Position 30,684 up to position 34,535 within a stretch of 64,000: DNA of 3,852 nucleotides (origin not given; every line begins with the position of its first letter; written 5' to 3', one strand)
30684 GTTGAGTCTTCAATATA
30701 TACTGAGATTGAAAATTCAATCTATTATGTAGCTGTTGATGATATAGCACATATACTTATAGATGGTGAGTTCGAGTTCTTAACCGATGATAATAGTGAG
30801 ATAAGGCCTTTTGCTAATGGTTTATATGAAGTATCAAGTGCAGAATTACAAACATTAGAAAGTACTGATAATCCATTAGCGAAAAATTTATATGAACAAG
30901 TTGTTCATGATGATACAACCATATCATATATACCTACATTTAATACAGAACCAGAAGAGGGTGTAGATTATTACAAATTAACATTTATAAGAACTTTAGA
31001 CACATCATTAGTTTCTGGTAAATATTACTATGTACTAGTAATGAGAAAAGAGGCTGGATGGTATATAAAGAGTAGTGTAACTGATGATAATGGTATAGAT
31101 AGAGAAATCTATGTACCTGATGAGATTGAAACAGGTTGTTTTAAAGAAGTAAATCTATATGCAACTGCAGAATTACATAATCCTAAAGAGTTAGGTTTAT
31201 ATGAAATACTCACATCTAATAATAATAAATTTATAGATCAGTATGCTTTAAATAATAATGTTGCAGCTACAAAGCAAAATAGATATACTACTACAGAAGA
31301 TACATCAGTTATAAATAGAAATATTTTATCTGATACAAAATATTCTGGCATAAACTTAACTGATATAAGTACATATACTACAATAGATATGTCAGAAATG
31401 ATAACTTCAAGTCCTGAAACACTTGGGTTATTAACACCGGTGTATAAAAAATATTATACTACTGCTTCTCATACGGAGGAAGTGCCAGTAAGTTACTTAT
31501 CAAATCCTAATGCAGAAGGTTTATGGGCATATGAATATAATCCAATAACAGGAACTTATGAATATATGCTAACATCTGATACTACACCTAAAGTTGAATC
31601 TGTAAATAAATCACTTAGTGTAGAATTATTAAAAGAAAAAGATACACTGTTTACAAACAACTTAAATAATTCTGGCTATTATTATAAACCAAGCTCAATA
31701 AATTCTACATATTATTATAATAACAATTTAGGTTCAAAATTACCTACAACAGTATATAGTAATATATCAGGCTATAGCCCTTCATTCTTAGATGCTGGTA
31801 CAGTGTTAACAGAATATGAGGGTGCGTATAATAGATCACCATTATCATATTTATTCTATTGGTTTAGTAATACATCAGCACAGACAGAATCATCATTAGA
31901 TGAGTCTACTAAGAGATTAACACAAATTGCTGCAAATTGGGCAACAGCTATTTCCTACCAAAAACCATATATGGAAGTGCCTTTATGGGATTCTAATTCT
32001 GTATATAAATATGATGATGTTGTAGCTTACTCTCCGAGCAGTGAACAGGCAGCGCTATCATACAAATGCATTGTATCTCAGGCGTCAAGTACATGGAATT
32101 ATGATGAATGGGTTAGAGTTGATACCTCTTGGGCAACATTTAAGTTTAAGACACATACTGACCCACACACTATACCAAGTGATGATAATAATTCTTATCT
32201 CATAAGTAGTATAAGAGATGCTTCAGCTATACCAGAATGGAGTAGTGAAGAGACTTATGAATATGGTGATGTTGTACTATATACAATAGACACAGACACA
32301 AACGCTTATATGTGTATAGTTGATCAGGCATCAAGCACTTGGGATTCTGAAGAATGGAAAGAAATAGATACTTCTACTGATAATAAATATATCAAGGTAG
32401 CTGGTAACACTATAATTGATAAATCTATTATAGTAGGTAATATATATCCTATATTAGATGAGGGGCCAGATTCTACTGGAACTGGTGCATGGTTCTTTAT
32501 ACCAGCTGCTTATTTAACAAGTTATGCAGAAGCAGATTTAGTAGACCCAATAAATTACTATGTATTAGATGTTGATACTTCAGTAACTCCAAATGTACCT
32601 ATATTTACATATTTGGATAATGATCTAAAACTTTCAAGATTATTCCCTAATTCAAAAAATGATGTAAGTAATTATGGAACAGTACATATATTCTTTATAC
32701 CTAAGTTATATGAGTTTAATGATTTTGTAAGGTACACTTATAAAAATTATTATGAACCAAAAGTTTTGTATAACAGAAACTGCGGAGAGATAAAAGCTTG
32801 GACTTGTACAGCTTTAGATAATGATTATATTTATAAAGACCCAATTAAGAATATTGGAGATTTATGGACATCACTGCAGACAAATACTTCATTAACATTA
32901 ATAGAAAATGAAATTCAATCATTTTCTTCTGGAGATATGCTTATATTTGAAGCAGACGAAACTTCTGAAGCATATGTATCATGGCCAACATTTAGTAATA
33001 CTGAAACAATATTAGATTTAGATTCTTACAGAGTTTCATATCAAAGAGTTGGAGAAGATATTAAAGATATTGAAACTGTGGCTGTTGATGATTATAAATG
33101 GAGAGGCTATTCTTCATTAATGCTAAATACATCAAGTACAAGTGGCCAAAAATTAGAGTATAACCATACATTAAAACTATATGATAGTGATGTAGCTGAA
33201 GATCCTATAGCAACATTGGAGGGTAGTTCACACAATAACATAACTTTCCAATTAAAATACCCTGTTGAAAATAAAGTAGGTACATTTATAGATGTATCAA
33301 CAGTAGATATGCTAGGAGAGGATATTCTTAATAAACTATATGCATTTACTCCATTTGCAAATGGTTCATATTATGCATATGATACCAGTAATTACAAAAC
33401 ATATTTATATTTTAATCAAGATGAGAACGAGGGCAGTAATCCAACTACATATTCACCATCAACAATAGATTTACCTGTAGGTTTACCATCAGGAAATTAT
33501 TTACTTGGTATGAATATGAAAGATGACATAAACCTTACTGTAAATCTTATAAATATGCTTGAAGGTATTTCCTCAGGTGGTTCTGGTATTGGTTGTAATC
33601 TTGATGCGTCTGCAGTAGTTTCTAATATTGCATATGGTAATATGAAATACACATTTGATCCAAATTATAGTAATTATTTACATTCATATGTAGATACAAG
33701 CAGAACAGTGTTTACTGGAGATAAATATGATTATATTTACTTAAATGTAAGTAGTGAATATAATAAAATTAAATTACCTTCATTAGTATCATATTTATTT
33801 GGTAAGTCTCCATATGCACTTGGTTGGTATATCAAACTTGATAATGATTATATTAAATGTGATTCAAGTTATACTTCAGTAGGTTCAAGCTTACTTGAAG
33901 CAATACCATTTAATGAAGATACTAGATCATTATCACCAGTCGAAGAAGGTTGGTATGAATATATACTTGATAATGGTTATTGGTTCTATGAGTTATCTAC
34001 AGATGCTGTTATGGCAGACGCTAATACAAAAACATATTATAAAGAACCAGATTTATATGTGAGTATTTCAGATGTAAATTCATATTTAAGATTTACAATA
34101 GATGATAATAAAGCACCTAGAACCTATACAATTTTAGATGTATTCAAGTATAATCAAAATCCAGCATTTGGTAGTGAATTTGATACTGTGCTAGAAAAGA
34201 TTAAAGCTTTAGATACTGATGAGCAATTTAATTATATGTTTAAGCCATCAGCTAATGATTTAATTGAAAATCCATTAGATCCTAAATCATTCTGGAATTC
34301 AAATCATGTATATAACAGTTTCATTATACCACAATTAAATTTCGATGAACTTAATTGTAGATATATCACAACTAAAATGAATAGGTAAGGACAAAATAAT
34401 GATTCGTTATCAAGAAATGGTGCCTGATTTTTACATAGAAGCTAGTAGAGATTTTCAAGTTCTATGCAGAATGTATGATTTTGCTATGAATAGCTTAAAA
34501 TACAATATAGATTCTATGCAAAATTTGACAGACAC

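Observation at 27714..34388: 2224-aa baseplate-J fusion protein with tandem CBM5/12-like sugar-binding repeats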

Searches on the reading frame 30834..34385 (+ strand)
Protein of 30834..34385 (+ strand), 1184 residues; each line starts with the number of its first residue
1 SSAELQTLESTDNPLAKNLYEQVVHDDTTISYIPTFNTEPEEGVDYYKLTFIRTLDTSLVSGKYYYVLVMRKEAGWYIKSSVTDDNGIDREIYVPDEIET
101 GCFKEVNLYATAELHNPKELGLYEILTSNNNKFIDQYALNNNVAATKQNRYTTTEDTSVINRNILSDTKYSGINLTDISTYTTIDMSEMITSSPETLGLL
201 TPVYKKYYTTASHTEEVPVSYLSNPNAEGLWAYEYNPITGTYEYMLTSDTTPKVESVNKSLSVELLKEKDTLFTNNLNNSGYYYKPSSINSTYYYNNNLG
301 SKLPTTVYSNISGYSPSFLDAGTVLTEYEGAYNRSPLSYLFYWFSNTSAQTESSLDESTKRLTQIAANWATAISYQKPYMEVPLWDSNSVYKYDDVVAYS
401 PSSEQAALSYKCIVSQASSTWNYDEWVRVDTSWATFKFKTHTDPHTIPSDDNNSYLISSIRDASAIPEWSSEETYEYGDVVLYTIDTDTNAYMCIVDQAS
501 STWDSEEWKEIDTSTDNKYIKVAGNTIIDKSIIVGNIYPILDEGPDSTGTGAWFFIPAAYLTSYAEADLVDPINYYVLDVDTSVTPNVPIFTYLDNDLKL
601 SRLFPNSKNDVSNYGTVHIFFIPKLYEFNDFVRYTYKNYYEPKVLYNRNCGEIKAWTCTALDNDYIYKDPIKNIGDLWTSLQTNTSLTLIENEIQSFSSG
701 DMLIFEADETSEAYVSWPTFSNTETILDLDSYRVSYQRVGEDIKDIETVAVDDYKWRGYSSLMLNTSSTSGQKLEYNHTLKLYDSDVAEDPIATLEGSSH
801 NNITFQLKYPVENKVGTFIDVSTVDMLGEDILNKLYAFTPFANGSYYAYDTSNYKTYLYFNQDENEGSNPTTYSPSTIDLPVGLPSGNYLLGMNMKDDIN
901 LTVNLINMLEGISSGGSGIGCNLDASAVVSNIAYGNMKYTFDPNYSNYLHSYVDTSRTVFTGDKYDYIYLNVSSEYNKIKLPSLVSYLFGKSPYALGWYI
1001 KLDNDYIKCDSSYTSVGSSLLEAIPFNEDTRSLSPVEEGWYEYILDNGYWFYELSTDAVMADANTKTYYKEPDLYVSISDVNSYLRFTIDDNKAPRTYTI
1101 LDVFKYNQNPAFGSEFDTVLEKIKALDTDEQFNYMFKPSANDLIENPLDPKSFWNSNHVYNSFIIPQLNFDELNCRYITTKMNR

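Call 33: predict_structure(alignment_id=A4)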
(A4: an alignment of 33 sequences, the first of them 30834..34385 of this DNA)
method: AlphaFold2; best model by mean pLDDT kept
length: 1184 residues; sequences in the alignment: 33
mean_pLDDT: 78.4   pTM: 0.50
mean pLDDT of the five models: 78.4, 77.9, 76.8, 75.3, 75.3
residues with pLDDT >= 90: 298; 70-90: 596; 50-70: 203; < 50: 87
segments of 3 or more residues with pLDDT < 50: 445-454, 456-462, 651-655, 681-689, 1133-1184
pLDDT, mean of each block of 10 residues (from residue 1): 83 84 86 87 88 82 78 77 77 79 85 83 88 82 79 89 88 90 86 82 91 83 89 86 89 88 84 87 90 82 67 83 83 86 78 67 91 93 93 94 88 93 93 90 52 46 54 65 64 65 63 66 85 88 75 85 71 77 75 91 79 89 92 90 74 48 58 60 45 63 78 72 75 83 77 68 64 79 77 80 76 68 65 75 85 81 78 88 84 87 93 84 92 92 91 87 85 89 93 93 90 92 87 89 90 91 85 91 92 88 70 64 63 44 40 37 30 30 29
secondary structure, 60 per line:
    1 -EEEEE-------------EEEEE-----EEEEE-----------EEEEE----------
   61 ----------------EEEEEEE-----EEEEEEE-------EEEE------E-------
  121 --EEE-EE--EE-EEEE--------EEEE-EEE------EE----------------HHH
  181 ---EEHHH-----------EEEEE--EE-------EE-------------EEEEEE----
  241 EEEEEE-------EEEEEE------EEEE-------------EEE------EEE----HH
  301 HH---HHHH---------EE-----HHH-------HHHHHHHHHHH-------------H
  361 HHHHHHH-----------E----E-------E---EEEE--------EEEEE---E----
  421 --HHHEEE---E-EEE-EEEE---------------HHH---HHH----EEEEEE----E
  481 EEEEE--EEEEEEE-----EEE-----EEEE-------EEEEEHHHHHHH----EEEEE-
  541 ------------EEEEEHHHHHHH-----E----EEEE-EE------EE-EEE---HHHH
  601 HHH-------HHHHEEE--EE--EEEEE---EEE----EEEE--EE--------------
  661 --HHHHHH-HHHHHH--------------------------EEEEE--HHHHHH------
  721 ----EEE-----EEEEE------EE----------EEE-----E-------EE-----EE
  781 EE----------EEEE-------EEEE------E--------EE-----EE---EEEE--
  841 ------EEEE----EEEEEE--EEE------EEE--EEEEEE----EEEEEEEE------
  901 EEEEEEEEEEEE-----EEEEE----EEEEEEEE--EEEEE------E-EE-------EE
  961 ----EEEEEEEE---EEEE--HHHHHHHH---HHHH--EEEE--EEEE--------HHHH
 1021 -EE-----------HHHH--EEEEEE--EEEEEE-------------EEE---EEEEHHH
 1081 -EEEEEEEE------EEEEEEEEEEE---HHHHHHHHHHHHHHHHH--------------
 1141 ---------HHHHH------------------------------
elements in order (helices of 4 or more, strands of 3 or more residues): E2-6 E20-24 E30-34 E46-50 E77-83 E89-95 E103-106 E123-125 E134-137 E146-149 E151-153 E200-204 E231-236 E241-246 E254-259 E266-269 E283-285 E292-294 H299-302 H306-309 H336-346 H360-367 E396-399 E408-412 E426-428 E434-436 E438-441 E470-475 E480-485 E488-494 E500-502 E508-511 E519-523 H524-530 E535-539 E553-557 H558-564 E575-578 E591-593 H597-603 H611-614 E615-617 E624-628 E632-634 E639-642 H663-668 H670-675 E702-706 H709-714 E725-727 E733-737 E756-758 E779-782 E793-796 E804-807 E835-838 E847-850 E855-860 E863-865 E872-874 E877-882 E887-894 E901-912 E918-922 E927-934 E937-941 E965-972 E976-979 H982-989 H993-996 E999-1002 E1005-1008 H1017-1020 H1035-1038 E1041-1046 E1049-1054 E1068-1070 E1074-1077 E1082-1089 E1096-1106 H1110-1126 H1150-1154

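Call 36: fold_search(model_id=the predicted structure, library=pdb)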
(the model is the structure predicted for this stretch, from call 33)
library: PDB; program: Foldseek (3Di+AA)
matches with E <= 10: 376; with E <= 0.001: 0
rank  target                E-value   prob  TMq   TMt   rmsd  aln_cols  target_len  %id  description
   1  2c26                  4.3e-02  0.30  0.07  0.24  17.6       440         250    6  Structural basis for the promiscuous specificity of the carbohydrate- binding modules from the beta-sandwich super famil (released 2005-10-18)
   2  8fqc_P1               5.6e-02  0.91  0.04  0.25  24.3       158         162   16  Structure of baseplate with receptor binding complex of Agrobacterium phage Milano (released 2024-01-31)
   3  9qxq                  6.9e-02  0.05  0.05  0.05  31.4       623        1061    8  native structure of full-length pesticidal protein Cry1Ca18 at pH9, from crystals formed in vivo (released 2026-02-11)
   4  2df7_J                8.5e-02  0.06  0.04  0.09  24.6       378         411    6  Crystal structure of infectious bursal disease virus VP2 subviral particle (released 2006-06-27)
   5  2df7_S                8.9e-02  0.06  0.04  0.09  23.8       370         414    6  Crystal structure of infectious bursal disease virus VP2 subviral particle (released 2006-06-27)
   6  7vrn_A                1.0e-01  0.06  0.04  0.08  25.0       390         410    5  Structure of infectious bursal disease virus Gt strain (released 2022-03-30)
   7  2df7_N                1.0e-01  0.06  0.04  0.09  23.9       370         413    6  Crystal structure of infectious bursal disease virus VP2 subviral particle (released 2006-06-27)
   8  8dsl_A                1.1e-01  0.05  0.04  0.11  23.9       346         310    8  Peptidylglycine alpha hydroxylating monooxygenase, Q272E (released 2023-03-22)
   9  7vrp_C                1.1e-01  0.02  0.04  0.07  26.4       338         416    8  Structure of infectious bursal disease virus Gx strain (released 2022-03-30)
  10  2df7_H                1.2e-01  0.06  0.04  0.09  23.8       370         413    6  Crystal structure of infectious bursal disease virus VP2 subviral particle (released 2006-06-27)
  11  7vrp_I                1.3e-01  0.04  0.04  0.09  27.4       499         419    8  Structure of infectious bursal disease virus Gx strain (released 2022-03-30)
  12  7zkp_A                1.4e-01  0.33  0.07  0.28  17.1       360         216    9  Late assembly intermediate of the proximal proton pumping module of complex I with assembly factors NDUFAF1 and CIA84 (released 2022-11-23)
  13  7vrp_J                1.4e-01  0.07  0.06  0.12  26.3       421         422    8  Structure of infectious bursal disease virus Gx strain (released 2022-03-30)
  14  2gsy_E                1.6e-01  0.04  0.04  0.09  27.0       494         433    8  The 2.6A structure of Infectious Bursal Virus Derived T=1 Particles (released 2006-07-18)
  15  4aw7_A                1.7e-01  0.06  0.04  0.07  22.3       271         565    8  BpGH86A: A beta-porphyranase of glycoside hydrolase family 86 from the human gut bacterium Bacteroides plebeius (released 2012-07-25)
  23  9rkv_O                3.9e-01  0.75  0.03  0.07  22.2       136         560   17  Agrobacterium phage 7-7-1 tail fibers (released 2025-12-10)
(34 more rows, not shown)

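Call 66: fold_search(model_id=the predicted structure, library=viral)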
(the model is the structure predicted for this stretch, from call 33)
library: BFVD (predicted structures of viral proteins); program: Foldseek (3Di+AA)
matches with E <= 10: 429; with E <= 0.001: 3
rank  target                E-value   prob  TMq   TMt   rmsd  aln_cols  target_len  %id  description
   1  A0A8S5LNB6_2          3.1e-10  1.00  0.19  0.27  40.3       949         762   11  Baseplate wedge protein [Siphoviridae sp. ctsf32]
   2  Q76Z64                3.1e-05  0.18  0.05  0.06  41.2       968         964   10  Uncharacterized protein [Aeromonas phage Aeh1]
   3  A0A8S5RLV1            1.1e-04  0.10  0.05  0.05  56.5      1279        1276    8  Tail protein [virus sp. ctn3M15]
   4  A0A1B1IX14            1.8e-03  0.10  0.05  0.08  31.8       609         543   11  (no name in the UniProt tables at hand)
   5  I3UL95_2              2.0e-03  0.06  0.05  0.05  50.9      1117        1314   11  (no name in the UniProt tables at hand)
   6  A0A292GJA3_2          2.2e-03  0.06  0.05  0.04  37.0       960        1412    9  (no name in the UniProt tables at hand)
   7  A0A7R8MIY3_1          3.8e-03  0.10  0.07  0.07  62.9      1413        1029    8  (no name in the UniProt tables at hand)
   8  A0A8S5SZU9            4.7e-03  0.20  0.05  0.05  34.5       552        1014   12  Tail protein [Myoviridae sp. ctWb16]
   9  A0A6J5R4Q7            4.9e-03  1.00  0.04  0.17  12.8       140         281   15  Bacteriophage Mu, Gp36 [uncultured Caudovirales phage]
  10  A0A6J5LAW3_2          5.7e-03  0.09  0.06  0.06  34.0       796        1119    8  Uncharacterized protein [uncultured Caudovirales phage]
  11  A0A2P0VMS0            7.4e-03  0.06  0.05  0.06  47.2       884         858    8  Putative galactose-binding domain-containing protein [Tetraselmis virus 1]
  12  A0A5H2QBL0            1.2e-02  0.07  0.03  0.04  29.6       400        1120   12  (no name in the UniProt tables at hand)
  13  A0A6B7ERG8            3.0e-02  0.99  0.04  0.03  18.9       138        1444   12  (no name in the UniProt tables at hand)
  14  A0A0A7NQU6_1          3.4e-02  0.04  0.07  0.08  46.1      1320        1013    8  ILEI/PANDER domain-containing protein [Lactobacillus phage LfeInf]
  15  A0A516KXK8            3.8e-02  0.06  0.05  0.08  23.1       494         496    9  (no name in the UniProt tables at hand)
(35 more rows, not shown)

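Call 71: search_protein_representatives(protein=window:30834-34385:+)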
Query: 1184 residues. Proteins with E-value up to 0.001 (for the whole library): 95; up to 1e-10: 42; up to 1e-30: 32. The best 95 are listed.
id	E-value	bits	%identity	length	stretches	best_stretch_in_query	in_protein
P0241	3.4e-209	713.9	64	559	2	511-896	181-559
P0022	5.7e-183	627.1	42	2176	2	513-1177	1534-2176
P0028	1.7e-156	539.4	40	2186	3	514-1178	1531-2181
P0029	1.9e-147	509.4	41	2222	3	516-1181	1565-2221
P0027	4.2e-139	481.8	39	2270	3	512-1182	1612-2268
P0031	9.2e-137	474.0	38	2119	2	507-1184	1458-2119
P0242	2.8e-132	459.2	63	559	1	687-1044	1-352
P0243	3.0e-125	435.9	57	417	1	762-1184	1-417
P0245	1.6e-114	400.4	41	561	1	594-1166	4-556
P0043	1.1e-97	344.6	41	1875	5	613-903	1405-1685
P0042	1.5e-87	311.0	36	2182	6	598-785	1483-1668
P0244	3.0e-84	300.1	39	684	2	788-1179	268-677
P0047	5.6e-75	269.4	33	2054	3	580-894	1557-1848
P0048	2.8e-67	243.9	33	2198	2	429-1173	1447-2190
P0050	3.0e-62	227.3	38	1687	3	629-902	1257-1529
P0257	1.2e-15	72.9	39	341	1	1069-1179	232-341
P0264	2.1e-09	52.3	34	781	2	1114-1174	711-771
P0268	5.6e-07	44.2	38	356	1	1063-1169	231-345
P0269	7.3e-07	43.8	38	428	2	1034-1169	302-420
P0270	7.5e-07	43.8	28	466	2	1116-1173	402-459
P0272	2.0e-06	42.4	29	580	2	1115-1175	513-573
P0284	1.9e-05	39.2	35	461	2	1098-1169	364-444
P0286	2.4e-05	38.8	33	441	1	1103-1175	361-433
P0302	3.0e-04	35.2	34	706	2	1074-1174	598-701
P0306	3.9e-04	34.8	30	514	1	1066-1181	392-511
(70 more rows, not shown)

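Call 73: search_protein_families(library=pfam, proteins=[P0257, P0268, P0269, P0270, P0284, P0286, P0306, P0272, P0302, P0264], max_evalue=0.01)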
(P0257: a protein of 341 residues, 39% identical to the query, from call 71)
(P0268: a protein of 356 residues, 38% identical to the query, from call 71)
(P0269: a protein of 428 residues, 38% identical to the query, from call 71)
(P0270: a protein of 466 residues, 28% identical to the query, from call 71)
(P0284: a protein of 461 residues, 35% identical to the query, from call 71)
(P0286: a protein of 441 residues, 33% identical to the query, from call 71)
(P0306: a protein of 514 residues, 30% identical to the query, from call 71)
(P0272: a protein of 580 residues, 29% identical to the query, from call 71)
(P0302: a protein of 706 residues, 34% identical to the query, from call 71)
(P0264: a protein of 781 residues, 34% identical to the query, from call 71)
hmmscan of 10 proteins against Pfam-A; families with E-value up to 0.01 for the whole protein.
P0257 (341 aa): 1 family
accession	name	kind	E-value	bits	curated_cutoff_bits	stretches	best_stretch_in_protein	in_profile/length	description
PF02368.24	Big_2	-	1.3e-15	57.5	22.8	2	109-177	2-71/79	Bacterial Ig-like domain (group 2)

P0268 (356 aa): 0 families

P0269 (428 aa): 0 families

P0270 (466 aa): 0 families

P0284 (461 aa): 0 families

P0286 (441 aa): 0 families

P0306 (514 aa): 0 families

P0272 (580 aa): 0 families

P0302 (706 aa): 0 families

P0264 (781 aa): 0 families

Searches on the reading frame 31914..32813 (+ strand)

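Call 14: search_protein_families(library=pfam, proteins=[window:31914-32813:+], max_evalue=10)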
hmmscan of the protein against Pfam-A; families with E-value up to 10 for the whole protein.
window:31914-32813:+ (300 aa): 1 family
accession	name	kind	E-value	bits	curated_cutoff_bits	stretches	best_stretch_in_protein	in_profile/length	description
PF22838.1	COMMD8_HN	-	0.12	13.3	27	1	138-172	30-64/90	COMMD8, helical N-terminal domain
